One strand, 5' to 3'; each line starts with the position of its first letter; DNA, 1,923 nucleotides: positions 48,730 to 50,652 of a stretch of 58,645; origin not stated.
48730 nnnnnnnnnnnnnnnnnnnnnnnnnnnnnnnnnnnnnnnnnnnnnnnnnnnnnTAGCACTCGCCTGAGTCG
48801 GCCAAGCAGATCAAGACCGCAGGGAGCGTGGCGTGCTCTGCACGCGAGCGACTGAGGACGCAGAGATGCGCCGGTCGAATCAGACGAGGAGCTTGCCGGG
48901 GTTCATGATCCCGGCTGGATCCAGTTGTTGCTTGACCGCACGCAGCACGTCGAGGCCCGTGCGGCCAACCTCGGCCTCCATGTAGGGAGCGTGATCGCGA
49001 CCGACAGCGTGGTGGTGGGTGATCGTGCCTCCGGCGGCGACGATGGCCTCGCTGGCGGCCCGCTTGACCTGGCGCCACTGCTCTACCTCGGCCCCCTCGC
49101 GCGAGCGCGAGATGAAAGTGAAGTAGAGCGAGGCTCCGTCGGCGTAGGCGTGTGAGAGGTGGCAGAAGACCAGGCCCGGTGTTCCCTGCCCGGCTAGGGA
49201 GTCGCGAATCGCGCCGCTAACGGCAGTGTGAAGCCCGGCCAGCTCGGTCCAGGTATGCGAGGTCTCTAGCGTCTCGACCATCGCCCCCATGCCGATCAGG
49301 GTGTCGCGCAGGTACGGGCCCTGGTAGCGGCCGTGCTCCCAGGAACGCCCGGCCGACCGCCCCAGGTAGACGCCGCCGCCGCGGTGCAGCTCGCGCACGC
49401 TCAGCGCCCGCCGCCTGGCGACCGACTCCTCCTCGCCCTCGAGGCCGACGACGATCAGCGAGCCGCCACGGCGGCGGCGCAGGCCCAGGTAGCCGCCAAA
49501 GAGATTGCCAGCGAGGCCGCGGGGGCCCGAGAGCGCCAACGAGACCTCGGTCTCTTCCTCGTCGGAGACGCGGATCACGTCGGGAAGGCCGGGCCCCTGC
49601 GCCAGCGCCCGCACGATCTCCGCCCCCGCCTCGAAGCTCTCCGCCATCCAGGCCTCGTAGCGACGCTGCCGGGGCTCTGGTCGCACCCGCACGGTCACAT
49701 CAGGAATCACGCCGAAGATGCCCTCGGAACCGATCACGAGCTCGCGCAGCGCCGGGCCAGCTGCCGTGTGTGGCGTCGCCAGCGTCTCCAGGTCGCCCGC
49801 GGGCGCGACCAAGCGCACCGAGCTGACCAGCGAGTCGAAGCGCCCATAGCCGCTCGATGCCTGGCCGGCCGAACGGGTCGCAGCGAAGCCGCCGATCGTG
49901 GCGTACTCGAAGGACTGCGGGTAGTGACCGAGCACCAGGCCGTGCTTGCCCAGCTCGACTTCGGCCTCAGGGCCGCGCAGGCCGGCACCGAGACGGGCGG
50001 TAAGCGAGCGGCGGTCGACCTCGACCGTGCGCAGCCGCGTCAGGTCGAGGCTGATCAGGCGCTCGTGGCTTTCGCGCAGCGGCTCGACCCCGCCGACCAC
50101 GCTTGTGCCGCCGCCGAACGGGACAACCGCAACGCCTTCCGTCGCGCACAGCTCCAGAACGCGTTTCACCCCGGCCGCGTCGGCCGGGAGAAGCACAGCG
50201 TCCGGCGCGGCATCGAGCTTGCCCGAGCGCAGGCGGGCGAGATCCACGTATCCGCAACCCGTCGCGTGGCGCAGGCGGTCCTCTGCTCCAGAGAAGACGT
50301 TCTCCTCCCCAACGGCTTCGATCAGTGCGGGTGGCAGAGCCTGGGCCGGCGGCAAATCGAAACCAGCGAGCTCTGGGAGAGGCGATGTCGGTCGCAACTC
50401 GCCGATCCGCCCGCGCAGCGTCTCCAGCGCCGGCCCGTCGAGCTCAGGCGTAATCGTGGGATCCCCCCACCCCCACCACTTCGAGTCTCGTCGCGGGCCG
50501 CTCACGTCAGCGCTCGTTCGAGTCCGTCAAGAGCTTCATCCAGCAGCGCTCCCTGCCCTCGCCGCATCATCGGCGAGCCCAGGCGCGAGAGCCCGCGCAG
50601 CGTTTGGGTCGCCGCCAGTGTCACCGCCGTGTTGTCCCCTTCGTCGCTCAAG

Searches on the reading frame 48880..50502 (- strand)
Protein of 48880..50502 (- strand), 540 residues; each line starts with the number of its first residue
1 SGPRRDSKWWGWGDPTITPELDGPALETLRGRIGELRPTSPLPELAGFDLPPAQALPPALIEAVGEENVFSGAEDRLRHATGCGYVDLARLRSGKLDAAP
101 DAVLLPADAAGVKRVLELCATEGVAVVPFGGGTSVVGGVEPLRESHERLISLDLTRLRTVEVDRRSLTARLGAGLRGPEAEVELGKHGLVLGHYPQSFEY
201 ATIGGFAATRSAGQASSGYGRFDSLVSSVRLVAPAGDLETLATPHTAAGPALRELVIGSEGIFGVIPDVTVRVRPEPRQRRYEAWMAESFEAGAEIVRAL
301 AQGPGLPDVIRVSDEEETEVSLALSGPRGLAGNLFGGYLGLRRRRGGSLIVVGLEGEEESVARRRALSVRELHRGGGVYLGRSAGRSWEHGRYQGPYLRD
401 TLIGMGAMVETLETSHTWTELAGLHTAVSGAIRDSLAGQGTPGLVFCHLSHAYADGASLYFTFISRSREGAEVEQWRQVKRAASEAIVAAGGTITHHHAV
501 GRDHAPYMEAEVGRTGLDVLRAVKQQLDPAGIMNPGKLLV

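Call 48: search_protein_families(library=ncbifam, proteins=[window:48880-50502:-], max_evalue=1e-15)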
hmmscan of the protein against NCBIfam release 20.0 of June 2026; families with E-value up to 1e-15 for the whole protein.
window:48880-50502:- (540 aa): 2 families
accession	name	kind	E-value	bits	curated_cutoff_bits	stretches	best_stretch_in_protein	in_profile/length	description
TIGR00387.1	glcD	equivalog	9.9e-35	120.2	567.9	1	103-300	1-197/413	glycolate oxidase subunit GlcD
NF008408.0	PRK11230.1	equivalog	1.6e-25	89.5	897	1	99-301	55-256/499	glycolate oxidase subunit GlcD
